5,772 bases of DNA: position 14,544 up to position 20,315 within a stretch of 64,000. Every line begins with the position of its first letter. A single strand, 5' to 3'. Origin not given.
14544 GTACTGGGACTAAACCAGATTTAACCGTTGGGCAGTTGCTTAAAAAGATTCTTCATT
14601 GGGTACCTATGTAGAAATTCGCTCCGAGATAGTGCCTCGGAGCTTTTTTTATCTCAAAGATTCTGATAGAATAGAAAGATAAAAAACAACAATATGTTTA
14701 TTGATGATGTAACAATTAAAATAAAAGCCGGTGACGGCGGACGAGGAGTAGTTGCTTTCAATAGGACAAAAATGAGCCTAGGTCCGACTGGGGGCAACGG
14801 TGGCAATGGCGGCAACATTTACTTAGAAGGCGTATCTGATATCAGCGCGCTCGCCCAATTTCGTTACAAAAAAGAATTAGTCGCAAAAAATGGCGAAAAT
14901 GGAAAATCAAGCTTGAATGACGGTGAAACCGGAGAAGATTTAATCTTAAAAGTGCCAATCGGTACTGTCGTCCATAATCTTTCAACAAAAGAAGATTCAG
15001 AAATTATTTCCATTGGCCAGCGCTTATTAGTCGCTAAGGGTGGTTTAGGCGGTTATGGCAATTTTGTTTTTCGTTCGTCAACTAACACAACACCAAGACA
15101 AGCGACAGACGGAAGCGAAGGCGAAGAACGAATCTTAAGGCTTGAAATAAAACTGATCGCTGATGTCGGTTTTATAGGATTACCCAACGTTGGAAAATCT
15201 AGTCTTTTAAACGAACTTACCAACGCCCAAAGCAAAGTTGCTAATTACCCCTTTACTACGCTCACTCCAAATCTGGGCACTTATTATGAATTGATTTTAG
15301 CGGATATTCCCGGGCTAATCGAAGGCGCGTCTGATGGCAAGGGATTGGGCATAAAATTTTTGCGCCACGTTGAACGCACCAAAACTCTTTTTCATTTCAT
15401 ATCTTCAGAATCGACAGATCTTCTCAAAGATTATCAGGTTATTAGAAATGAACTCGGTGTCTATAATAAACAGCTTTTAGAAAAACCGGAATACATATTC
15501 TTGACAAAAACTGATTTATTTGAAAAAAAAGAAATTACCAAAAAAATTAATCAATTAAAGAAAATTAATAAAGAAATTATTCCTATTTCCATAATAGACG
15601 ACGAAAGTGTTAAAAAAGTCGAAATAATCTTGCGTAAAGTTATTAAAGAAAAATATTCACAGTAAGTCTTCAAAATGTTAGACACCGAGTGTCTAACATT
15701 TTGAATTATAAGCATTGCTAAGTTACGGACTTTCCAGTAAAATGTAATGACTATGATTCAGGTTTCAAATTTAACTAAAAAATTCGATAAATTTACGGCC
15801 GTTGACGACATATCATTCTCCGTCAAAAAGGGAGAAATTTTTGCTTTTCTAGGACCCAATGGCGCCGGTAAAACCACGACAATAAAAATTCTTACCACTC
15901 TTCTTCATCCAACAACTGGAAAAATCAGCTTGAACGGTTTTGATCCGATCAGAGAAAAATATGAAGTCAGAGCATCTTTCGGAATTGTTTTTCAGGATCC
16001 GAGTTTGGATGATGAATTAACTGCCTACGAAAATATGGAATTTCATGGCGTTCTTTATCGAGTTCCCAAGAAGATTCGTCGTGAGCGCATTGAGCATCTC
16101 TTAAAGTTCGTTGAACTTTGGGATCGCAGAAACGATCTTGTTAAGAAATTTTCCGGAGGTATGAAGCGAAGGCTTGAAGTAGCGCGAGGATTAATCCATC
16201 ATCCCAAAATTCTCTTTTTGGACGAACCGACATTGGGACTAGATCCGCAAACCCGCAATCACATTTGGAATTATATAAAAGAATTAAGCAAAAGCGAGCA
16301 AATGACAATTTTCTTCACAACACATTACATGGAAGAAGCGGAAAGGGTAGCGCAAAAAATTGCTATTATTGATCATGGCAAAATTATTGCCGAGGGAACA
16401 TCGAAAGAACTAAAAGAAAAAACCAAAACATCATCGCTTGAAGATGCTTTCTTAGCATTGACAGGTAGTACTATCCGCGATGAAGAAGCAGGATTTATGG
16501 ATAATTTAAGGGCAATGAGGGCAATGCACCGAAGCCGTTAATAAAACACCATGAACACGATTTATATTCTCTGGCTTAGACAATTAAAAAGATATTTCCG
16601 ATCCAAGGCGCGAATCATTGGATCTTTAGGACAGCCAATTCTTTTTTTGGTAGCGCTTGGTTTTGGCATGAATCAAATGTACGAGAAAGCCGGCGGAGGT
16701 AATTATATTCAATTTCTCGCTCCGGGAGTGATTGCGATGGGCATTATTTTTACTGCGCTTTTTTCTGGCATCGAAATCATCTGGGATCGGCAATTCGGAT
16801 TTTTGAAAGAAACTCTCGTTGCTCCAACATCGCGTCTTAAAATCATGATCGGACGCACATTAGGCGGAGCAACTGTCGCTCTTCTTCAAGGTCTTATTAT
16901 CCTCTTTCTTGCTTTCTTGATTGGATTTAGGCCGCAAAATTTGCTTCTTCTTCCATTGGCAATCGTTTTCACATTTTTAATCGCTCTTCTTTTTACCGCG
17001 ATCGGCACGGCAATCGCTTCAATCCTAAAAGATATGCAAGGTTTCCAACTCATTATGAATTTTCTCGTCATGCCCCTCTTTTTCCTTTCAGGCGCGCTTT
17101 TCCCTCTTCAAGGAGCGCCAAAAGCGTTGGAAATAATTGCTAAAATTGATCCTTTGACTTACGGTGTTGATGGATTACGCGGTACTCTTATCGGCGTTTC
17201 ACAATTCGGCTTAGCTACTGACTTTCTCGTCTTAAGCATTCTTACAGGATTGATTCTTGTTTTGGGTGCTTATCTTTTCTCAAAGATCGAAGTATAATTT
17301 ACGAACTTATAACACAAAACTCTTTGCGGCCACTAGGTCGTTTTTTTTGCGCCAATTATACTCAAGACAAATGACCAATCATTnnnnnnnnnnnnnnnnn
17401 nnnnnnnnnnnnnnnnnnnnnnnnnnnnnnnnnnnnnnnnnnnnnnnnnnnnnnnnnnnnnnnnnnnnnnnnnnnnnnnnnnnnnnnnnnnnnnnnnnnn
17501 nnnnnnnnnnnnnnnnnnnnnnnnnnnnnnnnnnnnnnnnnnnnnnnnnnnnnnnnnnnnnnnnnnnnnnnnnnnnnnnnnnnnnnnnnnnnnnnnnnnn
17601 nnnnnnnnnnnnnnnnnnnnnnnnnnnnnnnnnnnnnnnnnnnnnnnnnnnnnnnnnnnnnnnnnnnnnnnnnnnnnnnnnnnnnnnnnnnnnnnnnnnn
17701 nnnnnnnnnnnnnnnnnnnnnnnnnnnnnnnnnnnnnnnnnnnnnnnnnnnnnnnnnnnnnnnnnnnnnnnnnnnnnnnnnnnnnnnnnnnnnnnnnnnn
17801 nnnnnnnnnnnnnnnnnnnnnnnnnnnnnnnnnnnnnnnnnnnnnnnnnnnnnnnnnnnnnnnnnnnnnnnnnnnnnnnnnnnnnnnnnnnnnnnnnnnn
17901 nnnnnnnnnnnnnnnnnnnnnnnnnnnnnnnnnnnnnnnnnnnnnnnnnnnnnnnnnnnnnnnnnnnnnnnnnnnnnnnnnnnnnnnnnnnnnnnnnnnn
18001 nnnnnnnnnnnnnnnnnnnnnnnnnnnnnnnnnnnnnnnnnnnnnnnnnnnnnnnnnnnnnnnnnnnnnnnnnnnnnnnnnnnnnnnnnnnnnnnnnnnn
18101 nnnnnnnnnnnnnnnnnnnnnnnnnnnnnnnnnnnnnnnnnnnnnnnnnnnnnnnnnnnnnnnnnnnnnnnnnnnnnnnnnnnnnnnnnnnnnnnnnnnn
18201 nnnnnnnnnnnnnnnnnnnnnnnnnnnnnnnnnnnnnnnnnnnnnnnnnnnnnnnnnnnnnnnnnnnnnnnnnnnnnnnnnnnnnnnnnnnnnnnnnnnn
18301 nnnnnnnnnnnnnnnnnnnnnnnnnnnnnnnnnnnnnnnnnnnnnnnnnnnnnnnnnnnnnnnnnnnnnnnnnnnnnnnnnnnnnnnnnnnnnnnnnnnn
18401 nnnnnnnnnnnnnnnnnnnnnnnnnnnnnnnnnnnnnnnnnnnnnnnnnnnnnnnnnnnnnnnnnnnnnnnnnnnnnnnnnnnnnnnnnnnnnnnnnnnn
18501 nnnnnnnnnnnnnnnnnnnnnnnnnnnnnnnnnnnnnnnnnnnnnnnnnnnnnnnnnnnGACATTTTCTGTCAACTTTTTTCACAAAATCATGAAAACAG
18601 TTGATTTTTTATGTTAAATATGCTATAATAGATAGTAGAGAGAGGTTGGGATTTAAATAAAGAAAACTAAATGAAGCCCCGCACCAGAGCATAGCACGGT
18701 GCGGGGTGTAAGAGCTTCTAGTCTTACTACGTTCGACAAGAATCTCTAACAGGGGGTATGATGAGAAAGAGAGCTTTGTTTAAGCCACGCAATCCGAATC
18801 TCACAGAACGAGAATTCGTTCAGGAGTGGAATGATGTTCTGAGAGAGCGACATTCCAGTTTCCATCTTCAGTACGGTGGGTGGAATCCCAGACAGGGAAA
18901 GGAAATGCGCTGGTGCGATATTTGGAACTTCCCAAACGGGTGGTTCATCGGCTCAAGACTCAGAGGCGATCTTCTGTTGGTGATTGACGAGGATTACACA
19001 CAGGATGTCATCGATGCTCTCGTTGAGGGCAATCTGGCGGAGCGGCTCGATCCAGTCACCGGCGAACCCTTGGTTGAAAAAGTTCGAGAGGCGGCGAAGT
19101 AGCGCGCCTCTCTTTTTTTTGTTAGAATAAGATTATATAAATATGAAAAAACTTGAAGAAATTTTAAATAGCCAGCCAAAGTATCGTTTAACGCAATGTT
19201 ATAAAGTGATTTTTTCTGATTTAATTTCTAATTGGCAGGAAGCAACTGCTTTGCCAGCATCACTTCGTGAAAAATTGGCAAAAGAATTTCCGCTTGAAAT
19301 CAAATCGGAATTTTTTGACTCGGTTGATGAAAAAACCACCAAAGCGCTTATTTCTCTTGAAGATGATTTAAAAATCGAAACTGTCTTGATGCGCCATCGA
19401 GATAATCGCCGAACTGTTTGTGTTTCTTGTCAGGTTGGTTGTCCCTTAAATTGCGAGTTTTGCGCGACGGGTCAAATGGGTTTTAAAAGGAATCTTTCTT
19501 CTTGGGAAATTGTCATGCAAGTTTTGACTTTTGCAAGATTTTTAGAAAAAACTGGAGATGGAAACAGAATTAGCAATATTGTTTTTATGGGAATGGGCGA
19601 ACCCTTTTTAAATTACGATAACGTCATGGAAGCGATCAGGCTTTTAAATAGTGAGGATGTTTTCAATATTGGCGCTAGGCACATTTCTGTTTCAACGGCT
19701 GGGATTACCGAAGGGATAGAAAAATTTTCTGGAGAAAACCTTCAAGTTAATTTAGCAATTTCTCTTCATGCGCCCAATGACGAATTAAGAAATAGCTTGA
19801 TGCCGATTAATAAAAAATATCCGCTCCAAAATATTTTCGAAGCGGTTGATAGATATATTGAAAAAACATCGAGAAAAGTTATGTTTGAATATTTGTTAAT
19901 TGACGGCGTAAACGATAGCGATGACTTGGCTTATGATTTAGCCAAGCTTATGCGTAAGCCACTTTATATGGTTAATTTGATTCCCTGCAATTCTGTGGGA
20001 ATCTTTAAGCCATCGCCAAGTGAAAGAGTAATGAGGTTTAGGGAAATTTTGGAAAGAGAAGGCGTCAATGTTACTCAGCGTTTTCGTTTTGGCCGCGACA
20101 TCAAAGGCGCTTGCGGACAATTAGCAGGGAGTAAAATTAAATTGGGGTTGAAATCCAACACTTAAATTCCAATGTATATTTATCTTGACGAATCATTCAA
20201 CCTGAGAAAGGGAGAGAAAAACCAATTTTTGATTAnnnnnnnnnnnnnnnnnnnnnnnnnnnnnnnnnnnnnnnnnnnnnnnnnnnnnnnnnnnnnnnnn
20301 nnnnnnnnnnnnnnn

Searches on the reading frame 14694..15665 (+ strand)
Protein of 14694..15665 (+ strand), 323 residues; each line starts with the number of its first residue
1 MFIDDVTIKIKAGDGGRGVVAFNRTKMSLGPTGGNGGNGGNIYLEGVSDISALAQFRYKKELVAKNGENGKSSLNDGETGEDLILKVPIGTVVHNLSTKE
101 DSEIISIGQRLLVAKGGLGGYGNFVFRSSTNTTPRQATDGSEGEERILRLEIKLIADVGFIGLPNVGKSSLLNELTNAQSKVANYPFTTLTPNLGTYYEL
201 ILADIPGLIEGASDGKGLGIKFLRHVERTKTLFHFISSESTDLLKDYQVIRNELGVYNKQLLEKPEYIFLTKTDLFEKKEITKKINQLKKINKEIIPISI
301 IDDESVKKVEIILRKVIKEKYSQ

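Call 75: search_protein_families(library=pfam, proteins=[window:14694-15665:+], max_evalue=0.0001)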
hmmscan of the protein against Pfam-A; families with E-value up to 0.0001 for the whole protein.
window:14694-15665:+ (323 aa): 4 families
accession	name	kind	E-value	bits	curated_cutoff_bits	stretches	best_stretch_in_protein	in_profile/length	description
PF01018.28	GTP1_OBG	-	9.3e-46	155.7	27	1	3-154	1-155/155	GTP1/OBG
PF01926.29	MMR_HSR1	-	8.5e-24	84.3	21.9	1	157-270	1-111/113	50S ribosome-binding GTPase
PF02421.24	FeoB_N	-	3.6e-11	43.3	27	1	158-308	3-151/156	Ferrous iron transport protein B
PF03193.22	RsgA_GTPase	-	1.3e-05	25.5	30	0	266-314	56-105/174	RsgA GTPase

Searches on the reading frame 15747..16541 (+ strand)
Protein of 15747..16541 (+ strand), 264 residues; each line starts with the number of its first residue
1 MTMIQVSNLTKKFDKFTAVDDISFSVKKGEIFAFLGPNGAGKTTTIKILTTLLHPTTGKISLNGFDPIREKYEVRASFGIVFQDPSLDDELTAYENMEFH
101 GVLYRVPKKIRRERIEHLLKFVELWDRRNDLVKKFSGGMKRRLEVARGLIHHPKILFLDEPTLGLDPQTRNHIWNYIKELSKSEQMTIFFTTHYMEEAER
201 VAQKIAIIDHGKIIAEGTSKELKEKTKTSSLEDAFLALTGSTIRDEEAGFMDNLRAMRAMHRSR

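Call 75: search_protein_families(library=pfam, proteins=[window:15747-16541:+], max_evalue=0.0001)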
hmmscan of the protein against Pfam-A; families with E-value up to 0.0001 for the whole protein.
window:15747-16541:+ (264 aa): 4 families
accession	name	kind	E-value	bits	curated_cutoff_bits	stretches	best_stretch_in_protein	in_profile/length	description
PF00005.33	ABC_tran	-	2.3e-35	122.6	25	1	20-162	2-136/137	ABC transporter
PF13304.12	AAA_21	-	2.3e-10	41.5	27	1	130-193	233-298/304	AAA domain, putative AbiEii toxin, Type IV TA system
PF13175.12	AAA_15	-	1e-07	32.4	32.1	0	152-193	328-369/374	AAA ATPase domain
PF13476.12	AAA_23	-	7.4e-06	27.2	27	1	15-199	9-177/201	AAA domain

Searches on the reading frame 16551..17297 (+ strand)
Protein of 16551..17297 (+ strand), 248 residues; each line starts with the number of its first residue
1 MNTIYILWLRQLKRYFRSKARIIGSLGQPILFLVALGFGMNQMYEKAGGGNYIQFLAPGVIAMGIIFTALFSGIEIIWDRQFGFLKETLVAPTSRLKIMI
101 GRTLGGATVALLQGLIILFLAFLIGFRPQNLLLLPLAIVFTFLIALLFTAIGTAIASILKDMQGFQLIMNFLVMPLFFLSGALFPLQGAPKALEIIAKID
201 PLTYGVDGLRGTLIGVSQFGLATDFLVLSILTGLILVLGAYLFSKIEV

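Call 75: search_protein_families(library=pfam, proteins=[window:16551-17297:+], max_evalue=0.0001)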
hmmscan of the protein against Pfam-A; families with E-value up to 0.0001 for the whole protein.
window:16551-17297:+ (248 aa): 3 families
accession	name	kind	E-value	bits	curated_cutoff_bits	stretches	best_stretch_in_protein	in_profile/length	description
PF01061.29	ABC2_membrane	-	1.6e-35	123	26.9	1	4-213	3-210/211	ABC-2 type transporter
PF12698.13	ABC2_membrane_3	-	2.6e-22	79.9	31.6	1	42-241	150-347/347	ABC-2 family transporter protein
PF12679.13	ABC2_membrane_2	-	2.1e-05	24.4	27.2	1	44-245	62-280/283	ABC-2 family transporter protein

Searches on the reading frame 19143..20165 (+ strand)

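Call 76: search_protein_families(library=pfam, proteins=[window:19143-20165:+], max_evalue=0.0001)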
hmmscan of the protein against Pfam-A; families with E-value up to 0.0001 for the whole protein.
window:19143-20165:+ (340 aa): 1 family
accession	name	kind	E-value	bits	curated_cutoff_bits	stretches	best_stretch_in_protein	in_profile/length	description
PF04055.27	Radical_SAM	-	1.3e-20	74.7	29.5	1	95-260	2-158/166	Radical SAM superfamily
